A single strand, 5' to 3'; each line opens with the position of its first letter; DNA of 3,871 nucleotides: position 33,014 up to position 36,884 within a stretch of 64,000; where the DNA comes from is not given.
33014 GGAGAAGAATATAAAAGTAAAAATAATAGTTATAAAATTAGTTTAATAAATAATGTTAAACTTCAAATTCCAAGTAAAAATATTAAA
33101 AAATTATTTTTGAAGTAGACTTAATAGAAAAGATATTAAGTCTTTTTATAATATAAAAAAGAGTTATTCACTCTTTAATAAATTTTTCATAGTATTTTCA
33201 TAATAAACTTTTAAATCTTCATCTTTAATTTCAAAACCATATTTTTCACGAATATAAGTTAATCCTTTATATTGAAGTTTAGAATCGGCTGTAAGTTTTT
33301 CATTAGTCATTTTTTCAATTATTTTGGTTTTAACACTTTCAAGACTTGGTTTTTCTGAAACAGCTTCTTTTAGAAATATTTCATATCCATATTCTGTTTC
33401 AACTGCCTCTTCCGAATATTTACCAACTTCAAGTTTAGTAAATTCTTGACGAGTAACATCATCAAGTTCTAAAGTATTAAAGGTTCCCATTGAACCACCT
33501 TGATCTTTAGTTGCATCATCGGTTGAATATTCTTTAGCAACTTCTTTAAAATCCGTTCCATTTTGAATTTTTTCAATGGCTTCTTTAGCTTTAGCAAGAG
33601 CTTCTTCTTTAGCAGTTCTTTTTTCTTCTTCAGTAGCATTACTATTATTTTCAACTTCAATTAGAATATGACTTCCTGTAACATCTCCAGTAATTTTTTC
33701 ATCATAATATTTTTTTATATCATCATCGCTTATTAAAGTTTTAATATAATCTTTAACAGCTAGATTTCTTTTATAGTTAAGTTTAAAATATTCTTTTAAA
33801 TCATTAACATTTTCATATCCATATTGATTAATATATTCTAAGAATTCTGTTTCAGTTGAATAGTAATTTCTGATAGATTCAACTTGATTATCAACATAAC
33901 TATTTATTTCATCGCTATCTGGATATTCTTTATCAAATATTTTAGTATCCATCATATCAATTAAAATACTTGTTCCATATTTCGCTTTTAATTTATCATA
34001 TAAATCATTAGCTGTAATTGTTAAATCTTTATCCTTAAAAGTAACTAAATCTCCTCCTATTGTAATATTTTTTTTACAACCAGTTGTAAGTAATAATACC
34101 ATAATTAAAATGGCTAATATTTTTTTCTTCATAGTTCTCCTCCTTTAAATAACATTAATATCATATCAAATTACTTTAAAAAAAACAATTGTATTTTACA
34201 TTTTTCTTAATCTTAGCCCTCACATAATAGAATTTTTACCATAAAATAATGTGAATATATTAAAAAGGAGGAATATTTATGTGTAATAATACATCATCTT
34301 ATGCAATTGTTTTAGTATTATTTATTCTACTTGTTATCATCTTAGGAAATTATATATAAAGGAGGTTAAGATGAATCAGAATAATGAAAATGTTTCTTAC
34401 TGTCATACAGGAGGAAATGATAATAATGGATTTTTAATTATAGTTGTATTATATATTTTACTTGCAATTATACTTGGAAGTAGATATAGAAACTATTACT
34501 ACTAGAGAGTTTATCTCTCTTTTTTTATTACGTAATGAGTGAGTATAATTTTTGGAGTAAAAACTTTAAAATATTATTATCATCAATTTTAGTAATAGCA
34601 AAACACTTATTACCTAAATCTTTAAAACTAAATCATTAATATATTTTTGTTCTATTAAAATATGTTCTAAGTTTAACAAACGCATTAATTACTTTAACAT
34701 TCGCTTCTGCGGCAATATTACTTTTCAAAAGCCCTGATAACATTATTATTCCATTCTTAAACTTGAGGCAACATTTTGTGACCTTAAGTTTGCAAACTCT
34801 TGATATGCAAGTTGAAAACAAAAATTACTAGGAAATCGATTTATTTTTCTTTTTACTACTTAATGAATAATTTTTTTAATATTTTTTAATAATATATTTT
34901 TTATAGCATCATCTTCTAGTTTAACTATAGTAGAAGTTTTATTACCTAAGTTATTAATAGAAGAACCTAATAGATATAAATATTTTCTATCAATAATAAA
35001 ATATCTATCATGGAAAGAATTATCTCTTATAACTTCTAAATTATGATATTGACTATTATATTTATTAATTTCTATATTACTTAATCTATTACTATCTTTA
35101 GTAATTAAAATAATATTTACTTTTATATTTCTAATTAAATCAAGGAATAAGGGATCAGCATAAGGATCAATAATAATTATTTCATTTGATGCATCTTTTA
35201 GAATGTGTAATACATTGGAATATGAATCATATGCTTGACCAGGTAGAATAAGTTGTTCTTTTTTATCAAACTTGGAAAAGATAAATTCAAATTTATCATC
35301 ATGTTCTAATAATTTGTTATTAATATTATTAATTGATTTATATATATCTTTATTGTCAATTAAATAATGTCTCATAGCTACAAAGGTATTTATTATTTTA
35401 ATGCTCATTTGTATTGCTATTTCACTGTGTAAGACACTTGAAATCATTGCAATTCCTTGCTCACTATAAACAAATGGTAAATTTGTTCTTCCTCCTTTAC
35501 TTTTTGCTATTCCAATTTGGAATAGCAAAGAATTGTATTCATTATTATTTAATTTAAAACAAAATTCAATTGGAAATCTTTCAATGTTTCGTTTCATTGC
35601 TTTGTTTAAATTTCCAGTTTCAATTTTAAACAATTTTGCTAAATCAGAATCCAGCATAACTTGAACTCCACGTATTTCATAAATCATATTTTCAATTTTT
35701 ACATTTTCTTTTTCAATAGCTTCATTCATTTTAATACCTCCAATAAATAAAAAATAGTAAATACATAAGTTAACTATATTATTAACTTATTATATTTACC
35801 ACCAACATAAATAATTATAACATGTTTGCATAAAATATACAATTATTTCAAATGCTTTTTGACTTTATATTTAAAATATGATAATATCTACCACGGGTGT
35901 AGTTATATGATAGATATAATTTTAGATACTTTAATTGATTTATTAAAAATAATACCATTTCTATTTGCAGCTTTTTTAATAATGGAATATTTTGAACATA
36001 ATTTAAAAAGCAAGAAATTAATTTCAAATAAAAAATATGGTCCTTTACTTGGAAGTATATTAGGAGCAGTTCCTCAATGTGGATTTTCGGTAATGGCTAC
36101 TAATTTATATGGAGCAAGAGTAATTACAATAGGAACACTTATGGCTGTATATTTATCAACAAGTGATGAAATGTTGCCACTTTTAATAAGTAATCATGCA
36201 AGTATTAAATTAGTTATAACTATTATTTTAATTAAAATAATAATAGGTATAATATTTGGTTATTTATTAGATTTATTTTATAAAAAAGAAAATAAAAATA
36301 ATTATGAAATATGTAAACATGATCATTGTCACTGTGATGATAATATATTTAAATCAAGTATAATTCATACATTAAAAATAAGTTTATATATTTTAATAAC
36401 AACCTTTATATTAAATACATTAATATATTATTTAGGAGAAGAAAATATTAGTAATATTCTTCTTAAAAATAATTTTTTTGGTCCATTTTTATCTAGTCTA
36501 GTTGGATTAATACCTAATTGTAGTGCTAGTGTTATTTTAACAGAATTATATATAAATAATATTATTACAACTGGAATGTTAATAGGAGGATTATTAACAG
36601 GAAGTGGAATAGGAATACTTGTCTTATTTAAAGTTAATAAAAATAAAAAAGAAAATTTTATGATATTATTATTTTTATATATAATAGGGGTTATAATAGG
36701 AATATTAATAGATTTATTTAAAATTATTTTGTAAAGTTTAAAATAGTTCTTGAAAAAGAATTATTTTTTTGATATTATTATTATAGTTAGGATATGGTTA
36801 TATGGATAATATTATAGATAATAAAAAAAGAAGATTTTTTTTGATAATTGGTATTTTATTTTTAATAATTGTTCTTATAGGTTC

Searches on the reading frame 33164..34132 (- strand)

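Call 70: search_protein_families(library=pfam, proteins=[window:33164-34132:-], max_evalue=0.00001)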
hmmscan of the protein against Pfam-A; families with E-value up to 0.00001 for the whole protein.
window:33164-34132:- (322 aa): 2 families
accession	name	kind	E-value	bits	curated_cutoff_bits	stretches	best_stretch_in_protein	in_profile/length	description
PF00639.27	Rotamase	-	1e-16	62.1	21.7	1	155-254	1-94/97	PPIC-type PPIASE domain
PF13616.12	Rotamase_3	-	1.3e-16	61.6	22.5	1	139-252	3-109/116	PPIC-type PPIASE domain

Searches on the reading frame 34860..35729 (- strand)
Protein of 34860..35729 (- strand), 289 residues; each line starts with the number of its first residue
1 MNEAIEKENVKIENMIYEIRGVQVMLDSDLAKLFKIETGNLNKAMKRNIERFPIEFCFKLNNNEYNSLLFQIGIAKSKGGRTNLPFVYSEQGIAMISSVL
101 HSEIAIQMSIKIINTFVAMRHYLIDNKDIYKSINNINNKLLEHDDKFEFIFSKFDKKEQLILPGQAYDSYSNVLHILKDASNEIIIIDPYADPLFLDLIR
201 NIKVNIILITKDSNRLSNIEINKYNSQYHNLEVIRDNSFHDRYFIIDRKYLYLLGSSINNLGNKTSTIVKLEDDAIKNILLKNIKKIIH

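Call 70: search_protein_families(library=pfam, proteins=[window:34860-35729:-], max_evalue=0.00001)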
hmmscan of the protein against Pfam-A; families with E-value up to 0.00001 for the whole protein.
window:34860-35729:- (289 aa): 1 family
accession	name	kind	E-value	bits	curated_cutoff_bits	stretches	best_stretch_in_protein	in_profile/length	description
PF10543.14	ORF6N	-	5.9e-29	100.6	27.8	1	15-99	2-86/86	ORF6N domain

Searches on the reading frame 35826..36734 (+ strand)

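Call 13: search_protein_families(library=pfam, proteins=[window:35826-36734:+], max_evalue=0.01)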
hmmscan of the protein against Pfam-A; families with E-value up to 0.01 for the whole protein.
window:35826-36734:+ (302 aa): 2 families
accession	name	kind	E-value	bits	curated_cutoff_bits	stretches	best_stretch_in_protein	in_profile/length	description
PF11449.14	ArsP_2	-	2.2e-21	76.9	32.5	2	30-197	4-178/359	Putative, 10TM heavy-metal exporter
PF15701.10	DUF4668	-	0.00097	19.5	27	1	116-200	23-110/162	Domain of unknown function (DUF4668)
